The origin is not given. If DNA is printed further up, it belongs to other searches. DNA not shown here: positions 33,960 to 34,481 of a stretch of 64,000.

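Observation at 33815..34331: Two translationally coupled small ORFs (73 aa Gly-rich; 97 aa single-TM coiled-coil) inserted between type III mod and res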

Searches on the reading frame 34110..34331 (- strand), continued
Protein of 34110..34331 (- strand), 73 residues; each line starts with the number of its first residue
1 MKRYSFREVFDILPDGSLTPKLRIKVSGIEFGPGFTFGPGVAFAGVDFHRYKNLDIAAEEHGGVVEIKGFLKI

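Call 80: fold_search(model_id=the predicted structure, library=pdb)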
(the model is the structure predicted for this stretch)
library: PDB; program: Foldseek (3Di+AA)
matches with E <= 10: 73; with E <= 0.001: 0
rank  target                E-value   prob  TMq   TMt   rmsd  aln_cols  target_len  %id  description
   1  5ueb_B                8.1e-01  0.11  0.26  0.15   9.0        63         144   19  Novel crystal structure of a hypothetical protein from Neisseria gonorrhoeae (released 2017-01-18)
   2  5ueb_A                1.5e+00  0.09  0.27  0.15   9.0        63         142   19  Novel crystal structure of a hypothetical protein from Neisseria gonorrhoeae (released 2017-01-18)
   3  4ql5_A                1.6e+00  0.09  0.32  0.34   6.3        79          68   14  Crystal structure of translation initiation factor IF-1 from Streptococcus pneumoniae TIGR4 (released 2014-07-02)
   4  6zhm                  2.7e+00  0.11  0.39  0.13   8.3        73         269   14  Crystal Structure of Staphylococcus aureus RsgA bound to GDP. (released 2021-06-30)
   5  6wjd_C                3.1e+00  0.05  0.31  0.09   6.7        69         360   12  SA-like state of human 26S Proteasome with non-cleavable M1-linked hexaubiquitin and E3 ubiquitin ligase E6AP/UBE3A (released 2020-08-05)
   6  7ehr                  3.1e+00  0.04  0.26  0.05  12.0        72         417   10  Levansucrase from Brenneria sp. EniD 312 at 1.33 angstroms resolution (released 2022-04-20)
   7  4wmf_A                3.1e+00  0.03  0.18  0.07   7.0        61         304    8  Crystal structure of catalytically inactive MERS-CoV 3CL protease (C148A) in spacegroup P212121 (released 2015-05-13)
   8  5m0p_B                3.3e+00  0.08  0.26  0.05   8.6        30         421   20  Crystal structure of cytochrome P450 OleT F79A in complex with arachidonic acid (released 2017-01-11)
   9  5ngh                  3.5e+00  0.02  0.19  0.10  10.3        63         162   17  Structure of Odorant Binding Protein 3 from Giant Panda (Ailuropoda melanoleuca) (released 2017-11-01)
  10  7eht                  3.7e+00  0.04  0.25  0.05  11.7        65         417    8  Levansucrase from Brenneria sp. EniD 312 (released 2022-04-20)
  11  7fdz_A                3.7e+00  0.04  0.25  0.05  11.7        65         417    8  Levansucrase from Brenneria sp. EniD 312 with sucrose (released 2022-04-20)
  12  8qj5_B                3.7e+00  0.03  0.23  0.05  11.7        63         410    8  Crystal structure of the Levansucrase beta from Pseudomonas syringae pv. actinidiae (released 2024-09-25)
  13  2yna_A                3.7e+00  0.01  0.17  0.07   9.5        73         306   16  Crystal structure of the main protease of coronavirus HKU4 (released 2013-10-23)
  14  3q8d_A                4.0e+00  0.04  0.32  0.13   8.0        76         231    8  E. coli RecO complex with SSB C-terminus (released 2011-05-04)
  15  9pae_A                4.0e+00  0.01  0.17  0.07   7.8        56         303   12  Crystal structure of HCoV OC43 3CLpro with ALG-097608 (inhibitor 1) (released 2026-02-11)
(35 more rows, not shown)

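Call 81: search_dna_similar(query=window:34110-34331:-, collection=plasmids, mode=protein, max_evalue=0.001, max_rows=20)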
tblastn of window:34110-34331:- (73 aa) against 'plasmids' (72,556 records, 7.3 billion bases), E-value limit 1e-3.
No match.

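Call 82: search_dna_similar(query=window:34110-34331:-, collection=phages, mode=protein, max_evalue=0.001, max_rows=20)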
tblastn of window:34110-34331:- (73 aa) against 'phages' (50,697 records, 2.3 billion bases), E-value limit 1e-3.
No match.

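Call 88: search_protein_families(library=padloc, alignment_id=A3, max_evalue=1e-8)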
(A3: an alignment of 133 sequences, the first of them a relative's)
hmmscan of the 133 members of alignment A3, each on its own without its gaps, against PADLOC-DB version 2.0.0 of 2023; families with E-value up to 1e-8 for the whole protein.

A. member 1, L001:6645-7733:+ (362 aa): 0 families

B. families by the number of members that match (of 133 scanned): 282 families (the first 25 are shown)
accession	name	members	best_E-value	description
PDLC03100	Specificity_I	5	1.3e-47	Type I specificity subunit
PDLC03107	Specificity_I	5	4.2e-41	Type I specificity subunit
PDLC03169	Specificity_I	5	4.1e-37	Type I specificity subunit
PDLC03086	Specificity_I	5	4.1e-34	Type I specificity subunit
PDLC03087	Specificity_I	5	7.3e-33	Type I specificity subunit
PDLC04137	mad5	5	6.5e-32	mads_5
PDLC03168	Specificity_I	5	1e-30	Type I specificity subunit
PDLC03179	Specificity_I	5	5.2e-30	Type I specificity subunit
PDLC03311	MTase_II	5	1.6e-20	Type II methyltransferase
PDLC03072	Specificity_I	4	7.4e-98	Type I specificity subunit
PDLC03105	Specificity_I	4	1.4e-95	Type I specificity subunit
PDLC03090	Specificity_I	4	4.4e-84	Type I specificity subunit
PDLC03073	Specificity_I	4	1.8e-74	Type I specificity subunit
PDLC04134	mad2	4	1.1e-60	mads_2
PDLC03069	Specificity_I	4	7e-40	Type I specificity subunit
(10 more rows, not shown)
